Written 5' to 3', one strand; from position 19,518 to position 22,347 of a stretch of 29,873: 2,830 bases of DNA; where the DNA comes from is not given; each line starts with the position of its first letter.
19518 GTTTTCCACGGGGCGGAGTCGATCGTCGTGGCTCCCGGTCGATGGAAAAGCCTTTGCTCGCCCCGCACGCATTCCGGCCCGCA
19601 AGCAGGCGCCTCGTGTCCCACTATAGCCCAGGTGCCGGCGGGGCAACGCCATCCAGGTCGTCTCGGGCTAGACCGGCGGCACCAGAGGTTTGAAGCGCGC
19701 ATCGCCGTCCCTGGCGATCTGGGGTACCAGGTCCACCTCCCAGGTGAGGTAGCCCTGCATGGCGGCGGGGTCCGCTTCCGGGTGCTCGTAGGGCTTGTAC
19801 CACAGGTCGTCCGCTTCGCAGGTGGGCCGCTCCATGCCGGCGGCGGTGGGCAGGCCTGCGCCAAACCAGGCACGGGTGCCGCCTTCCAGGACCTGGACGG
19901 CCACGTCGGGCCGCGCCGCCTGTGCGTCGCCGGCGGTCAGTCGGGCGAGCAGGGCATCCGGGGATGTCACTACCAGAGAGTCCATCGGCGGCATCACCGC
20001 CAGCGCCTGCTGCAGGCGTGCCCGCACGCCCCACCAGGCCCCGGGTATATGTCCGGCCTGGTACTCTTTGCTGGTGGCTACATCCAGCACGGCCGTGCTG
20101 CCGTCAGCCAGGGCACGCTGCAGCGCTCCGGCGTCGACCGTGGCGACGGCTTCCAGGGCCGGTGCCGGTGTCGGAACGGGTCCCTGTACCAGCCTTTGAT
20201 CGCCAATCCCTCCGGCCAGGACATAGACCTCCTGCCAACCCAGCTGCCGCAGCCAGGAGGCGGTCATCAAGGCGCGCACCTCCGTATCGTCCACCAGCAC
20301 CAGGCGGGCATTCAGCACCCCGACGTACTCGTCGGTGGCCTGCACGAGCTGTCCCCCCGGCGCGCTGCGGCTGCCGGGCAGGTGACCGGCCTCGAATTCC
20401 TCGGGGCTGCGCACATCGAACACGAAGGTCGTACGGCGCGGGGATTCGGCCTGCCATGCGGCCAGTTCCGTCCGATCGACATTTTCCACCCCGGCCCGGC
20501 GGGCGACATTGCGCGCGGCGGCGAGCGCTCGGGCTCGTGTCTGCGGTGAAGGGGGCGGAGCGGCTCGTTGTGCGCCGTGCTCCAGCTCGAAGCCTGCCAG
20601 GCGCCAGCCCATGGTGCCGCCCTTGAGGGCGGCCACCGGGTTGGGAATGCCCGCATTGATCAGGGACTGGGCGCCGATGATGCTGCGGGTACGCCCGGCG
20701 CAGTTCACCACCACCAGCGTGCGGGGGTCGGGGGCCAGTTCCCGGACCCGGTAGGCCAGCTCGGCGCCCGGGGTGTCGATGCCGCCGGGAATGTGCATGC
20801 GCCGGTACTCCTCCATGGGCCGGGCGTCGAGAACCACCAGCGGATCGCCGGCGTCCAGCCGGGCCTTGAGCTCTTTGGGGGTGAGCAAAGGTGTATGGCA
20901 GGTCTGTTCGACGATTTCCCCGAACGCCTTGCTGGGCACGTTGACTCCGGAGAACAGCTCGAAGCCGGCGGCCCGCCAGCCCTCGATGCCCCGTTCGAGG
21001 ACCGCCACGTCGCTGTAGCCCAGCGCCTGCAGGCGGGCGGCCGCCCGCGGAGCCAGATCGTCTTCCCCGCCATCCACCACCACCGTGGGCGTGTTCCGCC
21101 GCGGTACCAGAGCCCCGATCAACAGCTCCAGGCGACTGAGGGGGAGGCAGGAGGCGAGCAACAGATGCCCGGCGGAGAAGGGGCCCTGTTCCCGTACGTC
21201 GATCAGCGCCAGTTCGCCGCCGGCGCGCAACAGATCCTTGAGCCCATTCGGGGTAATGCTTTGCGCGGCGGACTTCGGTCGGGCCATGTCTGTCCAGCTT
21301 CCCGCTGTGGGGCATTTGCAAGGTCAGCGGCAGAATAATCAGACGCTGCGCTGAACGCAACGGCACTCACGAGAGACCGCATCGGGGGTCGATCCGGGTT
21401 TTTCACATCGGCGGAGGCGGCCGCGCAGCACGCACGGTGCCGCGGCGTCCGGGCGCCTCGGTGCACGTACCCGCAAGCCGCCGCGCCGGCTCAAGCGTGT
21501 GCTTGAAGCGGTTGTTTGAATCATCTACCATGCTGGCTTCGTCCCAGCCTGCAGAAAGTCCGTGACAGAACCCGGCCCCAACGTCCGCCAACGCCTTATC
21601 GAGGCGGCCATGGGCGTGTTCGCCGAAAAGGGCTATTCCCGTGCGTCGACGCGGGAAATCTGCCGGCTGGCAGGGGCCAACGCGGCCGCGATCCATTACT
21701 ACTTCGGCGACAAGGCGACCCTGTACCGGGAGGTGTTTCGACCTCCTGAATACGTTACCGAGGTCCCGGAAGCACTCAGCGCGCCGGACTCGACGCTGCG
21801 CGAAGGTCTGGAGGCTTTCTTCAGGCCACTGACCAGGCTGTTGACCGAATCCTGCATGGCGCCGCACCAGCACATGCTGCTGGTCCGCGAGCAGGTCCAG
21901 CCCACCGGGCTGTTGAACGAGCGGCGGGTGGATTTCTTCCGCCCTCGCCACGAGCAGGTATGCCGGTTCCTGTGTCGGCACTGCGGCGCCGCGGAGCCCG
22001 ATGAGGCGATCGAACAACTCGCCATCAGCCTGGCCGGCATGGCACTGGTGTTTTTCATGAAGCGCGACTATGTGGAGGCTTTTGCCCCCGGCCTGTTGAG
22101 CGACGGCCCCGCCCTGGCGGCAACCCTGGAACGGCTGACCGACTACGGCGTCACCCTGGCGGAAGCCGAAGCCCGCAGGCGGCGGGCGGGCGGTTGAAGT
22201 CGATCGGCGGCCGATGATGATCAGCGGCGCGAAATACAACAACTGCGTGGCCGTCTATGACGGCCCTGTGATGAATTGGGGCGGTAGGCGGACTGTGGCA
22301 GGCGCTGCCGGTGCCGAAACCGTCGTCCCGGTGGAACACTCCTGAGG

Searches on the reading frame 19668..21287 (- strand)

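Call 89: search_protein_families(library=pfam, proteins=[window:19668-21287:-], max_evalue=0.0001)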
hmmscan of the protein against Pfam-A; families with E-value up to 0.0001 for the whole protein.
window:19668-21287:- (539 aa): 1 family
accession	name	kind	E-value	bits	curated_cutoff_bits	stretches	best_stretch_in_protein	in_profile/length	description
PF00581.25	Rhodanese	-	1.6e-50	170.2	22.2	4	136-229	1-100/102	Rhodanese-like domain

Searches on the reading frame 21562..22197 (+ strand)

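Call 89: search_protein_families(library=pfam, proteins=[window:21562-22197:+], max_evalue=0.0001)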
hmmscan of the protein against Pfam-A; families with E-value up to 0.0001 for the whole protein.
window:21562-22197:+ (211 aa): 2 families
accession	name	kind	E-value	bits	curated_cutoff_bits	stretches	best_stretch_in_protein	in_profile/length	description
PF09209.16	CecR_C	-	5.3e-15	56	24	1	80-192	2-117/125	HTH-type transcriptional dual regulator CecR, C-terminal domain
PF00440.29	TetR_N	-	4.7e-14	52.3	24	1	12-58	1-47/47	Bacterial regulatory proteins, tetR family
